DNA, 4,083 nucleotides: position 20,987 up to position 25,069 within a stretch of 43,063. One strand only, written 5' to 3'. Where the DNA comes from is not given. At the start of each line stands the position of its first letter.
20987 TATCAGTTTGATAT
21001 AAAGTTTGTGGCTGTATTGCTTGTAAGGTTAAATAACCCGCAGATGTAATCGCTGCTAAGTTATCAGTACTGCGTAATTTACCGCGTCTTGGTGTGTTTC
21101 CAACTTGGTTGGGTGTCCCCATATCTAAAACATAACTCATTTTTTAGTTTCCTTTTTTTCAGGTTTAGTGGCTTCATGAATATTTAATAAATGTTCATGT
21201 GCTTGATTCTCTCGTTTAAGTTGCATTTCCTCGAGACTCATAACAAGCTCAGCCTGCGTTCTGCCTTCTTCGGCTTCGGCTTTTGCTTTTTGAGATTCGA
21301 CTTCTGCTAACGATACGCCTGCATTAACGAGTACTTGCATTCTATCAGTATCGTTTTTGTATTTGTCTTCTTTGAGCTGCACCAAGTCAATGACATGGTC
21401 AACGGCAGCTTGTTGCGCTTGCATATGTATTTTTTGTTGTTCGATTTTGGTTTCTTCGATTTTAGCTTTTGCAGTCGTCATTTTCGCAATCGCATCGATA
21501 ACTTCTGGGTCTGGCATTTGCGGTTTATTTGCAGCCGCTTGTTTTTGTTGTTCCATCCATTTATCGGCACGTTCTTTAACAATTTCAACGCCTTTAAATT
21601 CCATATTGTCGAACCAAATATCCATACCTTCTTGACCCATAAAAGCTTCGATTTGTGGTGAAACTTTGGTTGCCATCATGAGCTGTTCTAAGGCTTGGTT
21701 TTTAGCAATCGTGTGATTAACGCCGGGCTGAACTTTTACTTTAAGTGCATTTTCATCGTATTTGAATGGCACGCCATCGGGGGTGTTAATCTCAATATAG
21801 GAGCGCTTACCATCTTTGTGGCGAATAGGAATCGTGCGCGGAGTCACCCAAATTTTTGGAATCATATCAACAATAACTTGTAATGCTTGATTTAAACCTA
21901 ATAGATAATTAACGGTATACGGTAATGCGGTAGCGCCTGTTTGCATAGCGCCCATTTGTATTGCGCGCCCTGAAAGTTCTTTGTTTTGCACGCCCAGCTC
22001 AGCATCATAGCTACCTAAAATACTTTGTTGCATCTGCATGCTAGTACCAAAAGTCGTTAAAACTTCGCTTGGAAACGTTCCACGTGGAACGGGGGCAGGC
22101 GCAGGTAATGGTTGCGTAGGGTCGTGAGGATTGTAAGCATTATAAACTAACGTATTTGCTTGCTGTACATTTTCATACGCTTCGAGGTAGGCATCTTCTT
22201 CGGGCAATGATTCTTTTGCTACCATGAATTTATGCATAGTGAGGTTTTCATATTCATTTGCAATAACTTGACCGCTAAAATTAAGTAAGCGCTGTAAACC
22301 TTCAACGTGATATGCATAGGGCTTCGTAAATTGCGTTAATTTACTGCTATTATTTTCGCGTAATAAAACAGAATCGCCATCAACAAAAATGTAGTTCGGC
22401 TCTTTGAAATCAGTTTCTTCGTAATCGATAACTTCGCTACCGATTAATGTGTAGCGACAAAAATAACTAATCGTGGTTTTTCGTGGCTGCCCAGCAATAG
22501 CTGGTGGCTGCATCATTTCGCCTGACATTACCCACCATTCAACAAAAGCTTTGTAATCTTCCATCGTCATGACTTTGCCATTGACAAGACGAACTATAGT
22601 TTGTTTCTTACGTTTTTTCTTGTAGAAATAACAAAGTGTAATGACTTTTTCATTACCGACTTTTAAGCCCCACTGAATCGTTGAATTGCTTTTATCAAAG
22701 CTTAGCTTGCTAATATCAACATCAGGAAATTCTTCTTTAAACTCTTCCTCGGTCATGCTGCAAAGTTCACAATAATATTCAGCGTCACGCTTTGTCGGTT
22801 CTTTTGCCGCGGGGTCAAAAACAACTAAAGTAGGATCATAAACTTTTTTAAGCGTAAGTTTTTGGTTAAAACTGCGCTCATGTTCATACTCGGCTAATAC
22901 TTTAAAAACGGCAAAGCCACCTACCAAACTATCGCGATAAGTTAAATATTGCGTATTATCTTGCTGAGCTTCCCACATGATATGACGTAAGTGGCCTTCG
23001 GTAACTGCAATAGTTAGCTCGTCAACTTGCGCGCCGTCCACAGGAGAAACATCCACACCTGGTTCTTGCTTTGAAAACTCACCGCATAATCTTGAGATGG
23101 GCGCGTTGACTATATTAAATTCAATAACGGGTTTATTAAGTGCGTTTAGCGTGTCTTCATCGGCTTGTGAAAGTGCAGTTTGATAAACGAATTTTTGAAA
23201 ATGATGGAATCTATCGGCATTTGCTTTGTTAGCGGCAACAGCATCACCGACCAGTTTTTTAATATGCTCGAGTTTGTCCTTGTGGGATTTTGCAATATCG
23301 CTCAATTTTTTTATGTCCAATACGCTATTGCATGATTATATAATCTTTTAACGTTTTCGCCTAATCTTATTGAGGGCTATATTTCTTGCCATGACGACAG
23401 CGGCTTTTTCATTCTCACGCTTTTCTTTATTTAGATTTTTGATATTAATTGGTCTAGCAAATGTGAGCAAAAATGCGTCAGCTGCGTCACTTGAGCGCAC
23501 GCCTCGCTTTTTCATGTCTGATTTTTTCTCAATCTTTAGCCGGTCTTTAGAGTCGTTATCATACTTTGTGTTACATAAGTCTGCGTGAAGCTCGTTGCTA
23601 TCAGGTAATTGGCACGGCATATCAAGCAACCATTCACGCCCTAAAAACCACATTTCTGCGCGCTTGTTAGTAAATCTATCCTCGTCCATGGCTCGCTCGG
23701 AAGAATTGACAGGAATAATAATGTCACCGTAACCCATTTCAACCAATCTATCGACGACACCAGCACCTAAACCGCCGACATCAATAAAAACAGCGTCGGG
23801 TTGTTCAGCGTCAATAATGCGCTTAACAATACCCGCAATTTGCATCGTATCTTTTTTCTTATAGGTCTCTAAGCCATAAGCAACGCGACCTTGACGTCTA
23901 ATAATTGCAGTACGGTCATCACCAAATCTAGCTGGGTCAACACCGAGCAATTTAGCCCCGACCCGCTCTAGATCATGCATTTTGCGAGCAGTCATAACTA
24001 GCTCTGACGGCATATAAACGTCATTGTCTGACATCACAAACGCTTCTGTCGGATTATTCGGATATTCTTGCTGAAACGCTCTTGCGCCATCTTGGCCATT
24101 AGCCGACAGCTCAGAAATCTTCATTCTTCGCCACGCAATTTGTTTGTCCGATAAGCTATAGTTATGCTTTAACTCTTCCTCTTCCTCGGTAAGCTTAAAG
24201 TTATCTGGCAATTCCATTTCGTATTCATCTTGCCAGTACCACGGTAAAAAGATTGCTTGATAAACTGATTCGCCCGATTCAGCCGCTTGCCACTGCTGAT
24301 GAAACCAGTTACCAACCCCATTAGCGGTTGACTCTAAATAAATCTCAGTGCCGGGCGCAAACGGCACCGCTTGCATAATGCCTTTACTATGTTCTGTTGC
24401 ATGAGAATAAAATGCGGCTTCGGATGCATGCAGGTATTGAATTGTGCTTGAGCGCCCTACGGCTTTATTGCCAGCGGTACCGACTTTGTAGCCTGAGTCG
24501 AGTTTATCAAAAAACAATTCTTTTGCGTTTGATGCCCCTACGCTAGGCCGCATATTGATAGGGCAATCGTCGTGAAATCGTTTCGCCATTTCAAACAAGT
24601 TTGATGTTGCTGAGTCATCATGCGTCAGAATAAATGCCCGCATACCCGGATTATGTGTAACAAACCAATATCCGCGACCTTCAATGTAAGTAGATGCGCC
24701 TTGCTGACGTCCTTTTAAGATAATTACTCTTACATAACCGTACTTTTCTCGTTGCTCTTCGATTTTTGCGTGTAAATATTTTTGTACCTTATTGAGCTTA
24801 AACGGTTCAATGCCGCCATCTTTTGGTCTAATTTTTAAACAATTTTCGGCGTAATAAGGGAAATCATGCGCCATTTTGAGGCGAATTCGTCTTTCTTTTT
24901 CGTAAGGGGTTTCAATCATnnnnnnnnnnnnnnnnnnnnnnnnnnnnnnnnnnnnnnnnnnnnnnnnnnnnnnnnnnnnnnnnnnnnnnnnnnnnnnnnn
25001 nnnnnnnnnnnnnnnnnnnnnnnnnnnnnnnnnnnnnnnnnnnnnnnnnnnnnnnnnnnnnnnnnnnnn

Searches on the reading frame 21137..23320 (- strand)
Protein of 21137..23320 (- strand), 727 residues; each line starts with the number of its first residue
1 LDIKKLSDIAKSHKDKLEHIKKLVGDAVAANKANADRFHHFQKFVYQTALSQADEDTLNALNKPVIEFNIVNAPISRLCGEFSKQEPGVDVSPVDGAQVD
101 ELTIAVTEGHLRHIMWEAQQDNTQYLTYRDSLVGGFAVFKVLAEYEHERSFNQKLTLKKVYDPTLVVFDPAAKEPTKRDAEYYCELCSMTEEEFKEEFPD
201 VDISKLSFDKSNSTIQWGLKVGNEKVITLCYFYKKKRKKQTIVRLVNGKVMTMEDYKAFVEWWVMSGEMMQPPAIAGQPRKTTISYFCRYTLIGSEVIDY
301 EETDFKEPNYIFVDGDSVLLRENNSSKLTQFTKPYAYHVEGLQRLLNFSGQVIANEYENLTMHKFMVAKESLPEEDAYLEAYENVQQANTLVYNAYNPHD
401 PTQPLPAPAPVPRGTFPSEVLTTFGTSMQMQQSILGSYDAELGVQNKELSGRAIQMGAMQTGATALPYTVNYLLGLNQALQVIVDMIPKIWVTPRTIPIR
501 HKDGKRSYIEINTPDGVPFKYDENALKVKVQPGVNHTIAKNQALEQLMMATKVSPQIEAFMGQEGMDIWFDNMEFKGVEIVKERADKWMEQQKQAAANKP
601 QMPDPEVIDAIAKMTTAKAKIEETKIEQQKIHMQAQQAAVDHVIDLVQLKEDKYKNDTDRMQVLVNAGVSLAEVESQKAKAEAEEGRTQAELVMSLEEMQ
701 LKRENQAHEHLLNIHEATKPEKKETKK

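Call 29: search_protein_families(library=phrogs, proteins=[window:21137-23320:-], max_evalue=0.01)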
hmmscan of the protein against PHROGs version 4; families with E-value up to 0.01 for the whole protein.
window:21137-23320:- (727 aa): 2 families
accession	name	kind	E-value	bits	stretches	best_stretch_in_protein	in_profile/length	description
phrog_156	-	head and packaging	1.1e-57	196.9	1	10-699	5-665/681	portal protein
phrog_14911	-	unknown function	1.9e-15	57.7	1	46-242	33-232/404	-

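Call 30: search_protein_families(library=pfam, proteins=[window:21137-23320:-], max_evalue=0.01)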
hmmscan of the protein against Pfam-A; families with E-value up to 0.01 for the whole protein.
window:21137-23320:- (727 aa): 1 family
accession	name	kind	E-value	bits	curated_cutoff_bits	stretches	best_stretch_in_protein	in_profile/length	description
PF16510.12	P22_portal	-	1.9e-73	248.4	26.1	1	26-623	6-593/594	Phage P22-like portal protein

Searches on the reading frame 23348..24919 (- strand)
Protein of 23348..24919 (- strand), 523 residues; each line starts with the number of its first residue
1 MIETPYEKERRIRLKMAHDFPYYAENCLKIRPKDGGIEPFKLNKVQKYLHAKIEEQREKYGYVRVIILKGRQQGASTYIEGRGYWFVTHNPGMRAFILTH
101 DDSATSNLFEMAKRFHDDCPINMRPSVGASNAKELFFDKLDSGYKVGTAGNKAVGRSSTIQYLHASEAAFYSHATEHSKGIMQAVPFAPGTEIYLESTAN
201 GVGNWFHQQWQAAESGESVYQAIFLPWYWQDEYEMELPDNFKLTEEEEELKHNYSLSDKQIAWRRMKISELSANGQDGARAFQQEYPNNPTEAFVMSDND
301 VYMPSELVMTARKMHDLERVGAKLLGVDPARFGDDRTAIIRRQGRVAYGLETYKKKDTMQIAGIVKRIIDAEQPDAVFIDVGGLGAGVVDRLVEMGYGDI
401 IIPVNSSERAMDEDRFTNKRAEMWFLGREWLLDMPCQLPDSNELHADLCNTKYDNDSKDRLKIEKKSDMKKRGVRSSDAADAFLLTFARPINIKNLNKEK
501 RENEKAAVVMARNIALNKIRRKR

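Call 10: search_dna_similar(query=window:23348-24919:-, collection=phages, mode=protein, max_rows=25)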
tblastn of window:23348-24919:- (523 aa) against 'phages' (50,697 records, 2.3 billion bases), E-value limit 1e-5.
Records with a match: 757; places in all: 761; records where one place covers at least 80% of the query: 36.
Best place of each record, by identity: <60% 757.
By first word of the organism name: Vibrio 154; Escherichia 86; Stx2a-converting 79; Klebsiella 39; Pseudomonas 32; Arthrobacter 27; Cyanophage 26; Streptomyces 22; Synechococcus 22; Ralstonia 19; and 67 more.
By host as written in the record: - 268; Synechococcus 30; Arthrobacter sp. ATCC 21022 24; Klebsiella pneumoniae 17; Streptomyces griseus ATCC 10137 10; Vibrio crassostreae 8; Escherichia coli 8; Escherichia coli O157:H7 8; and 234 more.
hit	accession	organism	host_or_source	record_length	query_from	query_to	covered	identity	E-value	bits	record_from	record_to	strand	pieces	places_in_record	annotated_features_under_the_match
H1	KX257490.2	Pseudoalteromonas virus vB_PspP-H6/1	Pseudoalteromonas sp. H6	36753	12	491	92%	51.3%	3e-157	501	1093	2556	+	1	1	putative terminase large subunit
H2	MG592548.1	Vibrio phage 1.182.O._10N.286.46.E1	Vibrio breoganii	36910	19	491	90%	49.3%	8e-145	466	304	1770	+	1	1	terminase large subunit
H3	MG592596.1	Vibrio phage 1.232.O._10N.261.51.E11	Vibrio tasmaniensis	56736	7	491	93%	40.9%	1e-107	358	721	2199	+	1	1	terminase large subunit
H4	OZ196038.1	Vibrio phage D274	Seawater and oysters mix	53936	15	491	91%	40.6%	5e-105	350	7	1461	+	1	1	hypothetical protein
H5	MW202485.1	Caudoviricetes sp.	Manatee Spring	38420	15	491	91%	40.5%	2e-100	338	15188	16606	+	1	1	terminase large subunit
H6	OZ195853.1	Vibrio phage D279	Seawater and oysters mix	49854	15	491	91%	39.9%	1e-103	347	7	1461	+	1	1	hypothetical protein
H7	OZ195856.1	Vibrio phage D273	Seawater and oysters mix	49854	15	491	91%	39.9%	1e-103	347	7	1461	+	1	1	hypothetical protein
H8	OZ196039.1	Vibrio phage D277 g1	Seawater and oysters mix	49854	15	491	91%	39.9%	1e-103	347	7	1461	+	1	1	hypothetical protein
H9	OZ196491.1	Vibrio phage D217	Seawater and oysters mix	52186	15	491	91%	39.9%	1e-103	347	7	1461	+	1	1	hypothetical protein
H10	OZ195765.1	Vibrio phage D65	Seawater and oysters mix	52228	15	491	91%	39.9%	1e-103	347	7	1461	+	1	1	hypothetical protein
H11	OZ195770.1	Vibrio phage D59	Seawater and oysters mix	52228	15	491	91%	39.9%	1e-103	347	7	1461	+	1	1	hypothetical protein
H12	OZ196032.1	Vibrio phage D173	Seawater and oysters mix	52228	15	491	91%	39.9%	1e-103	347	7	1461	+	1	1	hypothetical protein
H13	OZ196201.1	Vibrio phage D68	Seawater and oysters mix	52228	15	491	91%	39.9%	1e-103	347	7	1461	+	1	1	hypothetical protein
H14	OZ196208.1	Vibrio phage D57 g1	Seawater and oysters mix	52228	15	491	91%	39.9%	1e-103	347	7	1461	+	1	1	hypothetical protein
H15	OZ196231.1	Vibrio phage D195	Seawater and oysters mix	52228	15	491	91%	39.9%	1e-103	347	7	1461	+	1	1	hypothetical protein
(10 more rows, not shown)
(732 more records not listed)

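Call 11: find_related_loci(query=window:23348-24919:-, collection=viral_contigs, flank=4000)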
Query window:23348-24919:- (523 aa) in viral_contigs; peptide patterns used: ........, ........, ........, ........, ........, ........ (x = any residue, [..] = any of these).
76 stretches matched a pattern; 75 encode a relative of the query (tblastn E <= 1e-3); 75 distinct loci.
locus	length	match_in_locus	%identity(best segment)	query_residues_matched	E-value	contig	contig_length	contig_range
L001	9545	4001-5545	62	7-521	0e+0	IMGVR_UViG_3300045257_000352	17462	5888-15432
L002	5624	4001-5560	60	4-523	0e+0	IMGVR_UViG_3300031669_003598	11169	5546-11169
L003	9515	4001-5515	51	7-515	2e-178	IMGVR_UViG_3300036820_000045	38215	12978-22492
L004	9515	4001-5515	48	7-507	3e-144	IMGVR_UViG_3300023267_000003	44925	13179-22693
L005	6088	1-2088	57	185-523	3e-80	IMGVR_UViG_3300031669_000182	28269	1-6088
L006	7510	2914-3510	43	294-491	1e-41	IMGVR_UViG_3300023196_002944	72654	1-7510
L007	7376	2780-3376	44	302-500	7e-40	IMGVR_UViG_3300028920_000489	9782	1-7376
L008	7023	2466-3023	46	324-506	3e-39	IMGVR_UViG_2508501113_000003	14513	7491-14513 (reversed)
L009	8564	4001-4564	42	302-492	2e-39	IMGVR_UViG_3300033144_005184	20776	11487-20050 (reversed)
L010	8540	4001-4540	48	324-500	3e-39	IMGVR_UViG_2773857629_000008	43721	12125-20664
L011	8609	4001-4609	44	302-500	6e-38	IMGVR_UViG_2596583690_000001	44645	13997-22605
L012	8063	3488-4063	44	294-488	7e-38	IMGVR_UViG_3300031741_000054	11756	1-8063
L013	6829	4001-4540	46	324-500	8e-38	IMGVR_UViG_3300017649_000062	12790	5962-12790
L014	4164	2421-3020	42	294-493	7e-38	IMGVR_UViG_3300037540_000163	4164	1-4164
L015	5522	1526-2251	40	265-500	1e-37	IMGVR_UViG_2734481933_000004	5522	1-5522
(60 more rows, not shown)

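Call 18: find_homologous_proteins(query=window:23348-24919:-, max_evalue=1e-50)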
Query window:23348-24919:- (523 aa): 7521 proteins with E <= 1e-50 among 8000 candidates; the best 120 are listed.
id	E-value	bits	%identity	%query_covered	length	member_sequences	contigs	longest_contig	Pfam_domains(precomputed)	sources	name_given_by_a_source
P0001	0.0e+0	1207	100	100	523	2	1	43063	-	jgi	-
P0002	1.3e-218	745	62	99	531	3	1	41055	-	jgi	jgi:hypothetical protein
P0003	6.4e-218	743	63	99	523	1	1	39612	-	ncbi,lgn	-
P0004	2.3e-215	735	63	97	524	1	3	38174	-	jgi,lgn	jgi:hypothetical protein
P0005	5.6e-215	733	64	98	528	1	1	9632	-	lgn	-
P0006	2.1e-214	731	62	98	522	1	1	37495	-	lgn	-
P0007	5.5e-214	730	62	98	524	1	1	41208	-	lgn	-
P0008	3.8e-213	727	59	100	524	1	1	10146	-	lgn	-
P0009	1.6e-212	725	62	98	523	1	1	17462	-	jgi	jgi:hypothetical protein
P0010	1.9e-212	725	61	99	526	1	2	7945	-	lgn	-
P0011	5.1e-212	724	61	98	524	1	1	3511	-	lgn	-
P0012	6.7e-212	723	61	99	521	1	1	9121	-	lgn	-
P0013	2.6e-211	721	61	98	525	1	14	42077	-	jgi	jgi:hypothetical protein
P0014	6.1e-211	720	64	93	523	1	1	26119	-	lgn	-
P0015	7.9e-211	720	61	98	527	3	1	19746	-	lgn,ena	-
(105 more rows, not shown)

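Call 34: find_related_loci(query=window:23348-24919:-, collection=metagenome_contigs, flank=3500)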
Query window:23348-24919:- (523 aa) in metagenome_contigs; peptide patterns used: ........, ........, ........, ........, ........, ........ (x = any residue, [..] = any of these).
172 stretches matched a pattern; 106 encode a relative of the query (tblastn E <= 1e-3); the best 80 are kept; 80 distinct loci.
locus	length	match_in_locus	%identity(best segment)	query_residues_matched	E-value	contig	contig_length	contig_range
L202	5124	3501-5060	60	4-523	0e+0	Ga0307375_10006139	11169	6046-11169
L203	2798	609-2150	61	8-522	0e+0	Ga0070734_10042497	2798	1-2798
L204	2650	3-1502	61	22-522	0e+0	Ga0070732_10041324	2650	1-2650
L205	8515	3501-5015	48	7-507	2e-144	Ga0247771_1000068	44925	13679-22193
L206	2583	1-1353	49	43-492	3e-135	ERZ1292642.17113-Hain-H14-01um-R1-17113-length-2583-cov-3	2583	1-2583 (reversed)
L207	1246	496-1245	68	9-258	1e-123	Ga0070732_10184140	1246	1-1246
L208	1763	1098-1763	65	4-225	7e-101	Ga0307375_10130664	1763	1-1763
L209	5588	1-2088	57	185-523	2e-80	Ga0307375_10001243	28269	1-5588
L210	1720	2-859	46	203-491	8e-80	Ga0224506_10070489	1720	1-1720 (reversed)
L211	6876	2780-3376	44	302-500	5e-40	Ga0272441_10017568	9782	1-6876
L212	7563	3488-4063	44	294-488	5e-38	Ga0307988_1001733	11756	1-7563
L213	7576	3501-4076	44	294-488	5e-38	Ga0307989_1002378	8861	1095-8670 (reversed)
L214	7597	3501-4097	43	302-500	3e-38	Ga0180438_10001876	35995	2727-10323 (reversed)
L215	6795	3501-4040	46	324-500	6e-38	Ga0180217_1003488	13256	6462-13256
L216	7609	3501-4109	43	302-500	2e-37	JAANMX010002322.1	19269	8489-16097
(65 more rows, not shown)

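Call 65: find_encoding_contigs(protein=P0005, flank=2500, max_places=2)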
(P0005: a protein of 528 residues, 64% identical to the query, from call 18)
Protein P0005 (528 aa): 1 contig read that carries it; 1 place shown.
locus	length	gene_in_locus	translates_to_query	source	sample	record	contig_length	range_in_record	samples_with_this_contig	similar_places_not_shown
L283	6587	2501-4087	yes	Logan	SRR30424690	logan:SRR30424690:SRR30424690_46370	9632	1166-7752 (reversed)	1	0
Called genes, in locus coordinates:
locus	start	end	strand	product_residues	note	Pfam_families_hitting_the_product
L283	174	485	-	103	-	-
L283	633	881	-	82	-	-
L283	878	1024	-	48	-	-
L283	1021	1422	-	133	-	PF09643:YopX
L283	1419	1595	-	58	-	-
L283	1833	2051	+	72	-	-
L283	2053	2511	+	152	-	PF20901:Sf6_terminase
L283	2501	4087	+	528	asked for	-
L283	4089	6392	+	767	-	PF16510:P22_portal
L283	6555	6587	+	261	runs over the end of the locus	-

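Call 66: find_encoding_contigs(protein=P0014, flank=2500, max_places=2)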
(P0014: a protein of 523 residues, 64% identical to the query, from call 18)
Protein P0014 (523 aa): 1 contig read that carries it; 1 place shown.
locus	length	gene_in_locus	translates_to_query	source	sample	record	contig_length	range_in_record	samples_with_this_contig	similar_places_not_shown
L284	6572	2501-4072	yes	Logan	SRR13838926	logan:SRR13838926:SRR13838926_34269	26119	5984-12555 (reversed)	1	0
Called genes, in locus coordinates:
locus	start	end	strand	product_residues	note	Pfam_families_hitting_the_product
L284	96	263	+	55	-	-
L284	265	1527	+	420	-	PF02195:ParB_N, PF01555:N6_N4_Mtase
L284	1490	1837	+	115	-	-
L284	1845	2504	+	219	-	-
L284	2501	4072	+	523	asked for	-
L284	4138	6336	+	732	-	PF16510:P22_portal, PF23899:SU10_portal (weak)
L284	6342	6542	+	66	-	-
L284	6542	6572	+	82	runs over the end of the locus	-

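Call 67: find_encoding_contigs(protein=P0003, flank=2500, max_places=2)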
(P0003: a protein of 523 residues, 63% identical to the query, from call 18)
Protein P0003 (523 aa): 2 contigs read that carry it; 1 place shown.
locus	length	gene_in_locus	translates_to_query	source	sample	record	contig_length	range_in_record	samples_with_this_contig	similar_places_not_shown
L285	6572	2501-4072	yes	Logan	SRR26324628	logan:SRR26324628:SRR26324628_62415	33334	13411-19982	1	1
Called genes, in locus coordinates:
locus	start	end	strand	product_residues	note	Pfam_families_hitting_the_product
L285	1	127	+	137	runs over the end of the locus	-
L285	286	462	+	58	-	-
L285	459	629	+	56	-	-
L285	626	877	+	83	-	-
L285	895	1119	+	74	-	-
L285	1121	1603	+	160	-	PF20901:Sf6_terminase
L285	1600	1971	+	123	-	-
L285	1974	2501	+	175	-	PF04545:Sigma70_r4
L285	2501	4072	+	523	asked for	-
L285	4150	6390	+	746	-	PF16510:P22_portal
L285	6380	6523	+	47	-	-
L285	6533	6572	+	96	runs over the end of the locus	-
